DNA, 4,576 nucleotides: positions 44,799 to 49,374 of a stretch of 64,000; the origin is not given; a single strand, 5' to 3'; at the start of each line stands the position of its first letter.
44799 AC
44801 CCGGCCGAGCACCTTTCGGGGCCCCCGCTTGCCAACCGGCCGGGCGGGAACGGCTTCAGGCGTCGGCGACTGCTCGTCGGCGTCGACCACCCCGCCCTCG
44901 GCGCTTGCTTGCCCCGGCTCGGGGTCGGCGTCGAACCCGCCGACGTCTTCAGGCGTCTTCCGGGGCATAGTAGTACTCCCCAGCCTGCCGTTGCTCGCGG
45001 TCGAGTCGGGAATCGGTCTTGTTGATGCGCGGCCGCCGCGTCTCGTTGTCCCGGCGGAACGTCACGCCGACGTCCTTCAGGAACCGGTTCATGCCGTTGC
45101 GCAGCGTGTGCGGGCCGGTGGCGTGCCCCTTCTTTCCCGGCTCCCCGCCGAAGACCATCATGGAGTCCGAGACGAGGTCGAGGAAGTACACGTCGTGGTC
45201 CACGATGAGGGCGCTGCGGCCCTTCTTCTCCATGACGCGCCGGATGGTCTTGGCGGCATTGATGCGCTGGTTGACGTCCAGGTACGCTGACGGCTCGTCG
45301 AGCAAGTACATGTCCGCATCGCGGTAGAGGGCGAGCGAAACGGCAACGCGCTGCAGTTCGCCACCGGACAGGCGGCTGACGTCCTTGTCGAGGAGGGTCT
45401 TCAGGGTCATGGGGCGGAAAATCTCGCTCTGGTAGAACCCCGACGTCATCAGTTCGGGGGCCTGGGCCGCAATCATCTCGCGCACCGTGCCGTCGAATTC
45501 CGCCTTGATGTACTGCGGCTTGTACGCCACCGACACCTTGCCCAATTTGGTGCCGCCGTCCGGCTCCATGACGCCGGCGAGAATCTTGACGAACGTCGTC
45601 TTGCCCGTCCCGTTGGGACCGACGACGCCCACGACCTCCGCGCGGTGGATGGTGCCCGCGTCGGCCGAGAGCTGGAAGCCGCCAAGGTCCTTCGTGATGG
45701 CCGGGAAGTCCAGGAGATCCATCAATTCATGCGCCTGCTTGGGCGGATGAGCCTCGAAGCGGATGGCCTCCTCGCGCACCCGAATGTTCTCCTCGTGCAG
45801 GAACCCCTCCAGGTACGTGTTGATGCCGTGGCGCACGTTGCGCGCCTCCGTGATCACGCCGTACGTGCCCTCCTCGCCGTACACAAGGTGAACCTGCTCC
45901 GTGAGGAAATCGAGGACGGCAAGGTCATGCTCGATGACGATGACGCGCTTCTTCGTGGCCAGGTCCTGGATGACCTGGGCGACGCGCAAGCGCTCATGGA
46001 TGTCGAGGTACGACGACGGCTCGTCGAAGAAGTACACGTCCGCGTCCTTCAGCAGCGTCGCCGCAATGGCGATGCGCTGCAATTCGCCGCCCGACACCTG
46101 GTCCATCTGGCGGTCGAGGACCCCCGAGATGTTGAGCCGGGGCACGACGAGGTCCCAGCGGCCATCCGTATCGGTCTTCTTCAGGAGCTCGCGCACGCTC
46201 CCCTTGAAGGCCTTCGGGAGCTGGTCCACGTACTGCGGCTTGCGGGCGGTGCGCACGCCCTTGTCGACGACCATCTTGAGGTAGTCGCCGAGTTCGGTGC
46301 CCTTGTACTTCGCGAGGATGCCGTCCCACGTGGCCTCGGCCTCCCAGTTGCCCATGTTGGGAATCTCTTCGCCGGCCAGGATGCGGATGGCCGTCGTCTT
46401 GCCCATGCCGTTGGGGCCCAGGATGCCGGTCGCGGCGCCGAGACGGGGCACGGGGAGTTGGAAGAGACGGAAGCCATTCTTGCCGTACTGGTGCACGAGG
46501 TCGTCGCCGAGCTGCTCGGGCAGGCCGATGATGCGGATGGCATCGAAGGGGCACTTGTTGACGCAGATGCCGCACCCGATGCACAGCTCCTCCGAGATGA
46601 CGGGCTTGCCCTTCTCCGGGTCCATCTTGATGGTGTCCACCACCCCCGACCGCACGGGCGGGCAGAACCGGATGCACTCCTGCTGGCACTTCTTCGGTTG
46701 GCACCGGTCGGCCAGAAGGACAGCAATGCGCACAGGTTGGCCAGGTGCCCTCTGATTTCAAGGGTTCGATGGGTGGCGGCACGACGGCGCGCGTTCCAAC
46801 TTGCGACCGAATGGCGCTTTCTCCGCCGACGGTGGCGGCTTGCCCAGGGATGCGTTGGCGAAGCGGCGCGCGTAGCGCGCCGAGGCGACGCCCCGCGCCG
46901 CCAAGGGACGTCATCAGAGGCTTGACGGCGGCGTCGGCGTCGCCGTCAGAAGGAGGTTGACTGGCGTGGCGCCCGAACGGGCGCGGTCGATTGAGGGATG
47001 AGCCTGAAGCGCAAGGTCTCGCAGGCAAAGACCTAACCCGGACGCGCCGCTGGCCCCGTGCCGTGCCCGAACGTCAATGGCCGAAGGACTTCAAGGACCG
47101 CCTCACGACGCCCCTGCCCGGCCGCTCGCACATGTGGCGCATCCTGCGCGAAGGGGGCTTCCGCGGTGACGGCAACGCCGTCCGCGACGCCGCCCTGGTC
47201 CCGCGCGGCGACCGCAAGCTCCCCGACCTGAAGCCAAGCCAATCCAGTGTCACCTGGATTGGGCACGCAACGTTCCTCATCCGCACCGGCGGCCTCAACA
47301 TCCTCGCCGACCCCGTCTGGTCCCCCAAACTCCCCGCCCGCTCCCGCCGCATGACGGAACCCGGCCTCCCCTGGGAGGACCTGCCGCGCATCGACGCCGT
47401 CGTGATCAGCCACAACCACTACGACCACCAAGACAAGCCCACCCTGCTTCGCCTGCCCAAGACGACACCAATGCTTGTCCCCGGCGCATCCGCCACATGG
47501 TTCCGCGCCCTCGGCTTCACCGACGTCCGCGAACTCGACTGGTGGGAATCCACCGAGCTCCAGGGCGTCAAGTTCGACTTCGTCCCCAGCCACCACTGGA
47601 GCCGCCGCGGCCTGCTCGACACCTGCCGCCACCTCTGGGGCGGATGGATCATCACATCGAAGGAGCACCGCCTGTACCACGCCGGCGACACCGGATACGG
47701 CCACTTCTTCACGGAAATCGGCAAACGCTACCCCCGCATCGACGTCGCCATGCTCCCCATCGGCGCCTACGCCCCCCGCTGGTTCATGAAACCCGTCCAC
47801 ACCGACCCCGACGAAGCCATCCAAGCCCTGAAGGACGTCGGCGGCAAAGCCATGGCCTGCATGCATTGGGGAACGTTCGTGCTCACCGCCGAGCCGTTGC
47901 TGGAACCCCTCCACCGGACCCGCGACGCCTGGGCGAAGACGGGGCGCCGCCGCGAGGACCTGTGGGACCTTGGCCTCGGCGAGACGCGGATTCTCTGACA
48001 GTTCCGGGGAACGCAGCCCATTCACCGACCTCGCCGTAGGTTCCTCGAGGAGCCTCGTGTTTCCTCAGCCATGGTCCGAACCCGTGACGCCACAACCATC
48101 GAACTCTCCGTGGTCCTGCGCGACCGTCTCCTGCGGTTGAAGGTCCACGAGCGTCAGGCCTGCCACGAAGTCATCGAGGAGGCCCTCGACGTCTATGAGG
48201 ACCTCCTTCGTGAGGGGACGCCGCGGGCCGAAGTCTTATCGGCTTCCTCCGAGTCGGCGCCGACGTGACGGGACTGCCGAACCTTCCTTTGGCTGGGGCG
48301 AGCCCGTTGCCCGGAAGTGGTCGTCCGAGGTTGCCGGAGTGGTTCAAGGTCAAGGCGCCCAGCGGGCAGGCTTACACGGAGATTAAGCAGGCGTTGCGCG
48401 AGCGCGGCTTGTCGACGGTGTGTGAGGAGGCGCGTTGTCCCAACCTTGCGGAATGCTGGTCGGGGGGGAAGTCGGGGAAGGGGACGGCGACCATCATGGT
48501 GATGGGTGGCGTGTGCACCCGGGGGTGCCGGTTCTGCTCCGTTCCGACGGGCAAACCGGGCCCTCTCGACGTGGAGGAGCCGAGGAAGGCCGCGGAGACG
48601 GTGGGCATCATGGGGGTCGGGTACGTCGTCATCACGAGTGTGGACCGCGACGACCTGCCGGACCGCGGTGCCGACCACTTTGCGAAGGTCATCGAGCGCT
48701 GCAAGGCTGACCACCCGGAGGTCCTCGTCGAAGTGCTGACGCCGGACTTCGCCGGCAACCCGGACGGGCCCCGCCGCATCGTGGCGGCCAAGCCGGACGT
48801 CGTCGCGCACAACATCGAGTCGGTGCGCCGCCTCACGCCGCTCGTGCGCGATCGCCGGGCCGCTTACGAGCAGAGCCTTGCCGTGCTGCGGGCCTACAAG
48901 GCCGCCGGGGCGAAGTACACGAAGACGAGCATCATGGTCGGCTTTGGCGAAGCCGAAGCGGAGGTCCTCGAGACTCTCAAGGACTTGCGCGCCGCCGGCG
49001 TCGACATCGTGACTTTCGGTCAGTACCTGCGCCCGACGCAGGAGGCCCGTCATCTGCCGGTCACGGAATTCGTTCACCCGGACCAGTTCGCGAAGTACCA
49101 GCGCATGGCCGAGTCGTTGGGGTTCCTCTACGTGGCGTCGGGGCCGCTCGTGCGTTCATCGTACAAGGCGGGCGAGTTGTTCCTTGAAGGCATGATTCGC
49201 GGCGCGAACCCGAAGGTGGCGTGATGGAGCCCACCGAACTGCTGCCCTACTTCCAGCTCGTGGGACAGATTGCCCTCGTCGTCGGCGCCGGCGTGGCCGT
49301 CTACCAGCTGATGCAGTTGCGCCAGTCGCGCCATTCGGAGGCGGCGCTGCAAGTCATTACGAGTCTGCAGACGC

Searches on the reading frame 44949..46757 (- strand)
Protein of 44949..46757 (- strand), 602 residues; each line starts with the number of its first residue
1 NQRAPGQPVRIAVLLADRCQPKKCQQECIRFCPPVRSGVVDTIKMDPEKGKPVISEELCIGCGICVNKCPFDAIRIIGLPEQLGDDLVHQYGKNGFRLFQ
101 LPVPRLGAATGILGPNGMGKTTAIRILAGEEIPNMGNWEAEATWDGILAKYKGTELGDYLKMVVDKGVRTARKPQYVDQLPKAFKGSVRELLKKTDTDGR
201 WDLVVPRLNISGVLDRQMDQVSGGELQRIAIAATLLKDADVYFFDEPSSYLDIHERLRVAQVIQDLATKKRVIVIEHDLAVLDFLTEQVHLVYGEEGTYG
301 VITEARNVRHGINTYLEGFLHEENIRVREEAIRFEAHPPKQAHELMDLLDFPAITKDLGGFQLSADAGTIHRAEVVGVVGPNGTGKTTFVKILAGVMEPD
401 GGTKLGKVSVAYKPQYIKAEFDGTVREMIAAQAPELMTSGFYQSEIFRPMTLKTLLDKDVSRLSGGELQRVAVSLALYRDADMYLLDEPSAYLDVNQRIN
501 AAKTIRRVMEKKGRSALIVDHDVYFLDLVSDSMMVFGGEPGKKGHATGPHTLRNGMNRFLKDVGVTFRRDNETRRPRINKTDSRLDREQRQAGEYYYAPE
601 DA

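Call 64: search_protein_families(library=pfam, proteins=[window:44949-46757:-], max_evalue=0.00001)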
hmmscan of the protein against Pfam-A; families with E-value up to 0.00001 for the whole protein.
window:44949-46757:- (602 aa): 9 families
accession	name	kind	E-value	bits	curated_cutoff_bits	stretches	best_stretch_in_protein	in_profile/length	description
PF00005.33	ABC_tran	-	3.3e-37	128.6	25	2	107-248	11-136/137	ABC transporter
PF13304.12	AAA_21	-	9.2e-16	59.2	27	0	205-283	222-304/304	AAA domain, putative AbiEii toxin, Type IV TA system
PF02463.25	SMC_N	-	2.9e-14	53.5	40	0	219-292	135-212/220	RecF/RecN/SMC N terminal domain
PF04068.21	Fer4_RLI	-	8.1e-13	48.3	23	1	9-38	1-33/35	Possible Fer4-like domain in RNase L inhibitor, RLI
PF00037.32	Fer4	-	7.4e-09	35.5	21.1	1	52-75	1-24/24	4Fe-4S binding domain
PF03215.21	Rad17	-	1.8e-06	28.4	23.8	0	112-139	50-77/186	Rad17 P-loop domain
PF00004.35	AAA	-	2.2e-06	28.6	21.2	0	378-398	3-23/131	ATPase family associated with various cellular activities (AAA)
PF14697.11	Fer4_21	-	2.8e-06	27.8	35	1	23-75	10-58/59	4Fe-4S dicluster domain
PF12837.12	Fer4_6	-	3.7e-06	27.1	25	1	51-74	1-24/24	4Fe-4S binding domain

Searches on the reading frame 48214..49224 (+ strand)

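Call 65: search_protein_families(library=pfam, proteins=[window:48214-49224:+], max_evalue=0.001)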
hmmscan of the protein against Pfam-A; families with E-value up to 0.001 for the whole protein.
window:48214-49224:+ (336 aa): 2 families
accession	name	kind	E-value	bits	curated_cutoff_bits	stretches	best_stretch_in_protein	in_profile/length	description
PF04055.27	Radical_SAM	-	4.1e-23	82.8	29.5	1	96-258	2-166/166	Radical SAM superfamily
PF16881.10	LIAS_N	-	3.7e-13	50.2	27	1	34-75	55-96/96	N-terminal domain of lipoyl synthase of Radical_SAM family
